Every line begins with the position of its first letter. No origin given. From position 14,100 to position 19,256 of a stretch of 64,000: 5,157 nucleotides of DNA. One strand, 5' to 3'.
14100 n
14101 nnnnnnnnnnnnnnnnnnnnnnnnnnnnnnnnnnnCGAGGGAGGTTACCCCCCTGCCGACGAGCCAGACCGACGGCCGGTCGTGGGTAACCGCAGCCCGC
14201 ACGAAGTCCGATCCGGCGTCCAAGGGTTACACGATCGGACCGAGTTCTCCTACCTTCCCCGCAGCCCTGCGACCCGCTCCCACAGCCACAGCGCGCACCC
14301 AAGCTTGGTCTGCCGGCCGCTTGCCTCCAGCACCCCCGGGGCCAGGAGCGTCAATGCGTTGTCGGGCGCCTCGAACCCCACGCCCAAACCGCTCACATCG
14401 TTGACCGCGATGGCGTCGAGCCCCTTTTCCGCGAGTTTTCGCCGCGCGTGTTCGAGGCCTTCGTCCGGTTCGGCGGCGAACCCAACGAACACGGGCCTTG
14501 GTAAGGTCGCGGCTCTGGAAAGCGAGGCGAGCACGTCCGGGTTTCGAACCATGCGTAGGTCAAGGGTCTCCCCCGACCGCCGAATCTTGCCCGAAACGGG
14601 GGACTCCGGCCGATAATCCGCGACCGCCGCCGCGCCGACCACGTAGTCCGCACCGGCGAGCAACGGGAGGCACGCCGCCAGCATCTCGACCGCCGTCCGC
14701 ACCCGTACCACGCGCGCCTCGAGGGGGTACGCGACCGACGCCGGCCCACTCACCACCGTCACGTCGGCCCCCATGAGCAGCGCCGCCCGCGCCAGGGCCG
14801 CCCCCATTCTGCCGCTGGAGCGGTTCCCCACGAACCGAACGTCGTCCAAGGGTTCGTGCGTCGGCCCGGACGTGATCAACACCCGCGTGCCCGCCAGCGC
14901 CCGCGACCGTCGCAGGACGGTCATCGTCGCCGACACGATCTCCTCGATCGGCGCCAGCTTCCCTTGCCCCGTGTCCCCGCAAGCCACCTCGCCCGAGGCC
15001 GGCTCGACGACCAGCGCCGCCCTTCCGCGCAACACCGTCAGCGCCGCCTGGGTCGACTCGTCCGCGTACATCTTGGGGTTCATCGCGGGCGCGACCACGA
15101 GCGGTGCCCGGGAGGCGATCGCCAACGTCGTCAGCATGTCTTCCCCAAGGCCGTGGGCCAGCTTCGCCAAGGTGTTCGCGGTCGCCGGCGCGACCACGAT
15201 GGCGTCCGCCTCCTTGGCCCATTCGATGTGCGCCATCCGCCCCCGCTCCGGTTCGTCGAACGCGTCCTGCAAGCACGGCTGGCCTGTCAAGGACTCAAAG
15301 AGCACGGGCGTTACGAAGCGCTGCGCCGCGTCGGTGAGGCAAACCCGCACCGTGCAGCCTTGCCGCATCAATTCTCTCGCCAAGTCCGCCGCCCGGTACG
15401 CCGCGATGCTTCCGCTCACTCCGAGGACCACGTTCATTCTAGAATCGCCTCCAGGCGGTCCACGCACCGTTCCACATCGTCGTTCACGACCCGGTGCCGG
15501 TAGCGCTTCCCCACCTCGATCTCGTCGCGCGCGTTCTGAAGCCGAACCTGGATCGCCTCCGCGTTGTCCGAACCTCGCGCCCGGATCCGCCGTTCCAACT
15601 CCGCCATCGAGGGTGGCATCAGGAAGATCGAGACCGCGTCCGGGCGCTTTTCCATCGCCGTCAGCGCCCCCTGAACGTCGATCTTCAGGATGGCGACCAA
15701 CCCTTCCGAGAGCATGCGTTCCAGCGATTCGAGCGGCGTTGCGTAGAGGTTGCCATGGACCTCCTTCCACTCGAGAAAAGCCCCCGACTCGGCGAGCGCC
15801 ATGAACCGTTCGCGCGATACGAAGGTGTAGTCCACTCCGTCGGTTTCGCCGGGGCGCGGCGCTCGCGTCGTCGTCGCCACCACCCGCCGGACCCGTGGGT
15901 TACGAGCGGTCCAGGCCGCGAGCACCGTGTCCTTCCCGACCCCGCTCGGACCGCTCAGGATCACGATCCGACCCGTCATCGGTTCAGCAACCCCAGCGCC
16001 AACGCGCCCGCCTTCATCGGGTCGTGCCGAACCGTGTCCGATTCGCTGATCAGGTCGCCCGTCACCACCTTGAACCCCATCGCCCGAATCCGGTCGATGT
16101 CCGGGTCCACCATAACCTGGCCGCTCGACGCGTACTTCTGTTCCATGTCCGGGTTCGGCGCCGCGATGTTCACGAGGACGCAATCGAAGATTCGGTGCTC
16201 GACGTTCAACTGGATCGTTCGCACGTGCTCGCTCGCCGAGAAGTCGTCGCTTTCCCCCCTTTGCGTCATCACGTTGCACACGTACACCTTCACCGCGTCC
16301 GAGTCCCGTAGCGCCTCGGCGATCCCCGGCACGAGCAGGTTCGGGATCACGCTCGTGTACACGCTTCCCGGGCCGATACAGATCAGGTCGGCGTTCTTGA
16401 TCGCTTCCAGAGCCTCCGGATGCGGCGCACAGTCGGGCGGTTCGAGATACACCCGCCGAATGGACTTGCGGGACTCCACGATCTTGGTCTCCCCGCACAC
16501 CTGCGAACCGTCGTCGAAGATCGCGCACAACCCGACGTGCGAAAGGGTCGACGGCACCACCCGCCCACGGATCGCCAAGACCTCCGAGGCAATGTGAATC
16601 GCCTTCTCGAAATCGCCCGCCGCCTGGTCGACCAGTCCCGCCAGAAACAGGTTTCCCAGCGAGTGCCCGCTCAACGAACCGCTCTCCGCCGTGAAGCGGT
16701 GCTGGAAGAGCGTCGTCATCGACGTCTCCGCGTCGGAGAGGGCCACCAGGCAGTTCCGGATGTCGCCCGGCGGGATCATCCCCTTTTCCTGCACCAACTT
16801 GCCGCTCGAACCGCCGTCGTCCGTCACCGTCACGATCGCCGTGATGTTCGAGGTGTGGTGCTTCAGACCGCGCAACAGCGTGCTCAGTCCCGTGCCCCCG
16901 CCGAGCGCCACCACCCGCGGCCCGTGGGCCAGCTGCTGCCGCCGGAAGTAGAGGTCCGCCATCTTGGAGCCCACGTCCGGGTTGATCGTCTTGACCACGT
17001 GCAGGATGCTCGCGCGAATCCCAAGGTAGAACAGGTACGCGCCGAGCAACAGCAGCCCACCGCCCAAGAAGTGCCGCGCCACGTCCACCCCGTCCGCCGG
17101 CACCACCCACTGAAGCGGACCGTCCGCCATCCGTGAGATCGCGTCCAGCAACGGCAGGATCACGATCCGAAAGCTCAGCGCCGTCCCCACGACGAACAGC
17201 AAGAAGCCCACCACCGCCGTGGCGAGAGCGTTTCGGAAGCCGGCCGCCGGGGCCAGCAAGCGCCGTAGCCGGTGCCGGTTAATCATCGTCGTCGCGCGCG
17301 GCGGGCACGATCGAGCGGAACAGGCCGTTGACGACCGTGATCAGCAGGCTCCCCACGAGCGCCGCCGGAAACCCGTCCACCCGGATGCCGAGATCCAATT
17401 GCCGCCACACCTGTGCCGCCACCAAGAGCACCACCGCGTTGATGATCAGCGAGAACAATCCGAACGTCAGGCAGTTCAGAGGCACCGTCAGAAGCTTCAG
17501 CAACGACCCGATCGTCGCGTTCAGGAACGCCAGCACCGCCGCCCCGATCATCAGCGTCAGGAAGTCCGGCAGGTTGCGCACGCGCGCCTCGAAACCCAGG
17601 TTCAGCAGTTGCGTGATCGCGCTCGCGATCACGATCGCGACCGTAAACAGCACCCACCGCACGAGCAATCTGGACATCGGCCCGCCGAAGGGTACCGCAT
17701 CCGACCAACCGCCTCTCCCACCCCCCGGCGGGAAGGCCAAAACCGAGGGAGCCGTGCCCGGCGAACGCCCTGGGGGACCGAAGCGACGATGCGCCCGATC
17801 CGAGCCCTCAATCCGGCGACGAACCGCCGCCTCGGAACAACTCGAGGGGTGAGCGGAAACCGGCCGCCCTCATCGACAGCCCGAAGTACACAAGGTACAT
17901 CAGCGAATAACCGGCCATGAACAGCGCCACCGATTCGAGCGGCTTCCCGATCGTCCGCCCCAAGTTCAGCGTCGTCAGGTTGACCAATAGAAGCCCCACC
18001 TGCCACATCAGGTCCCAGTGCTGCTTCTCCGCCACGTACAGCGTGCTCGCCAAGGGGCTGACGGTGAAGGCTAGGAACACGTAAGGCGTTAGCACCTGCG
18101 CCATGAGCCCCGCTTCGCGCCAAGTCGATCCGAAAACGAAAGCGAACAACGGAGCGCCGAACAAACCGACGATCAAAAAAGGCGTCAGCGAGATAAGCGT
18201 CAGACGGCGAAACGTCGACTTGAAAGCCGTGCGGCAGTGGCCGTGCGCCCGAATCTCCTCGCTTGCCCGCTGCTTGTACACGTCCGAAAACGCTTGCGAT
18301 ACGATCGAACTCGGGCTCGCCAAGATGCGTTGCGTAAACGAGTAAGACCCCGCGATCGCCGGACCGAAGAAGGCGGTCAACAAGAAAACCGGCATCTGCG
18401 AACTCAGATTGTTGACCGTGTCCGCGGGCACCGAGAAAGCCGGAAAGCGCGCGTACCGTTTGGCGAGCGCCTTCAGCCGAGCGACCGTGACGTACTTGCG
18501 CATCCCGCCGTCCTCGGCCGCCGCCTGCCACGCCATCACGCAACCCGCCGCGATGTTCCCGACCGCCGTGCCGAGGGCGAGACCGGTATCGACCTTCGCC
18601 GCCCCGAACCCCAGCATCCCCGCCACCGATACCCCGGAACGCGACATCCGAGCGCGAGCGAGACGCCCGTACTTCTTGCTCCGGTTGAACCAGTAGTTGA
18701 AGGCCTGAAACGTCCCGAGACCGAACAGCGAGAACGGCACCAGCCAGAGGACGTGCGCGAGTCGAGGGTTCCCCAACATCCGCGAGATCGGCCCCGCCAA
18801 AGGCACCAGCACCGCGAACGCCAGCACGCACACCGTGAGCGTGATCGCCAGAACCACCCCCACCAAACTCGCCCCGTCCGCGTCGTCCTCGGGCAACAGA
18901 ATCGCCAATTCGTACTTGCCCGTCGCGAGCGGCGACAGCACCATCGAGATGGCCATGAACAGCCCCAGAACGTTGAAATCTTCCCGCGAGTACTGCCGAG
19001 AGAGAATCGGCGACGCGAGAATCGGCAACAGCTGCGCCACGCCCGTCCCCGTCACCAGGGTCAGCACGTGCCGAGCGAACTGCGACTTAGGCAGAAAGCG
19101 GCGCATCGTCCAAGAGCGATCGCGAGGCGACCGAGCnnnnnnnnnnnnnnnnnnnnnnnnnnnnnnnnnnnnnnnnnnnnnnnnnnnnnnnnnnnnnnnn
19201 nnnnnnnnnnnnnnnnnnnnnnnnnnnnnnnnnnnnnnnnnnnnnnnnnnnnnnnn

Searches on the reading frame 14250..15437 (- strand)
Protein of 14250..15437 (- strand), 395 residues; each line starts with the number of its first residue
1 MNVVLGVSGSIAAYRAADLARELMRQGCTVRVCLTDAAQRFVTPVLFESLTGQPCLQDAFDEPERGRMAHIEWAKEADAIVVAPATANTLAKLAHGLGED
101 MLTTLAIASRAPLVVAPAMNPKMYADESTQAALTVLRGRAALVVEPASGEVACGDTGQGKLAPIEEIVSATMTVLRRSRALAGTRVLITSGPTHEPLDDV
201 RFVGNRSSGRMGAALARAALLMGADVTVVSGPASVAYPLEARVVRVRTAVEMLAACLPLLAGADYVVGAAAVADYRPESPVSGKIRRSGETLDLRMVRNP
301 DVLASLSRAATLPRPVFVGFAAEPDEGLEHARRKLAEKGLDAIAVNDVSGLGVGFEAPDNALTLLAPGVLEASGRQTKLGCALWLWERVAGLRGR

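Call 16: search_protein_families(library=pfam, proteins=[window:14250-15437:-])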
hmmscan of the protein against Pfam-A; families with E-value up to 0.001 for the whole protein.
window:14250-15437:- (395 aa): 2 families
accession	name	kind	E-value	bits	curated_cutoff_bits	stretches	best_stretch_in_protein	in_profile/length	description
PF04127.22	DFP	-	4.5e-61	206.4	22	1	181-365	1-186/186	DNA/pantothenate metabolism flavoprotein C-terminal domain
PF02441.25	Flavoprotein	-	8.4e-32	110.5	22.7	1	1-171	1-158/162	Flavoprotein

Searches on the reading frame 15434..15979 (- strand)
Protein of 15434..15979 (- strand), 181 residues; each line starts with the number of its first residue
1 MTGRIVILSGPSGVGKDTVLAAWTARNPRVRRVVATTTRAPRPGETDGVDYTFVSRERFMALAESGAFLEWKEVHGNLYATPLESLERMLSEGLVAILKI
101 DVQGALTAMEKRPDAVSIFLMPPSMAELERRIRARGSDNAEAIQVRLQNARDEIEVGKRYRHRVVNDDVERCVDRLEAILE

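Call 16: search_protein_families(library=pfam, proteins=[window:15434-15979:-])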
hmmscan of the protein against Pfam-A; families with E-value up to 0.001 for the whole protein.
window:15434-15979:- (181 aa): 2 families
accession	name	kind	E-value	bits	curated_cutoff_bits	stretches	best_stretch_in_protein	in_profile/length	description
PF00625.27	Guanylate_kin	-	7.2e-40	137.1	25.2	1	3-181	2-180/182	Guanylate kinase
PF13671.12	AAA_33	-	0.00011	23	27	0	6-148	2-131/143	AAA domain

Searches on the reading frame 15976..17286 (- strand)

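Call 16: search_protein_families(library=pfam, proteins=[window:15976-17286:-])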
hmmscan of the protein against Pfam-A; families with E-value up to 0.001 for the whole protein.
window:15976-17286:- (436 aa): 1 family
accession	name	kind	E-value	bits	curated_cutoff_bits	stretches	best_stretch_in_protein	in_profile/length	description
PF01933.23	CofD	-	2.3e-109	365.5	30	1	125-412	1-289/290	2-phospho-L-lactate transferase CofD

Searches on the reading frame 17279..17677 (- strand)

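Call 16: search_protein_families(library=pfam, proteins=[window:17279-17677:-])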
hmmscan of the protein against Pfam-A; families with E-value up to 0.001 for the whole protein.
window:17279-17677:- (132 aa): 1 family
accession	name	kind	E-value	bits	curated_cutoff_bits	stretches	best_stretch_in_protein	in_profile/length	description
PF04020.18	Phage_holin_4_2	-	8.4e-22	78.2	28.8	1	3-118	2-104/105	Mycobacterial 4 TMS phage holin, superfamily IV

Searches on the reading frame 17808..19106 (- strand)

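Call 10: search_protein_families(library=pfam, proteins=[window:17808-19106:-])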
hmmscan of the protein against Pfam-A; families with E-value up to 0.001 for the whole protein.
window:17808-19106:- (432 aa): 2 families
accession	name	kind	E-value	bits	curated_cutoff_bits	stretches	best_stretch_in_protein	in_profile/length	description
PF13440.11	Polysacc_synt_3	-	9.1e-18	64.9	23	1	34-332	1-291/293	Polysaccharide biosynthesis protein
PF01943.22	Polysacc_synt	-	3.1e-08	33.8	28.2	1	11-274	2-263/274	Polysaccharide biosynthesis protein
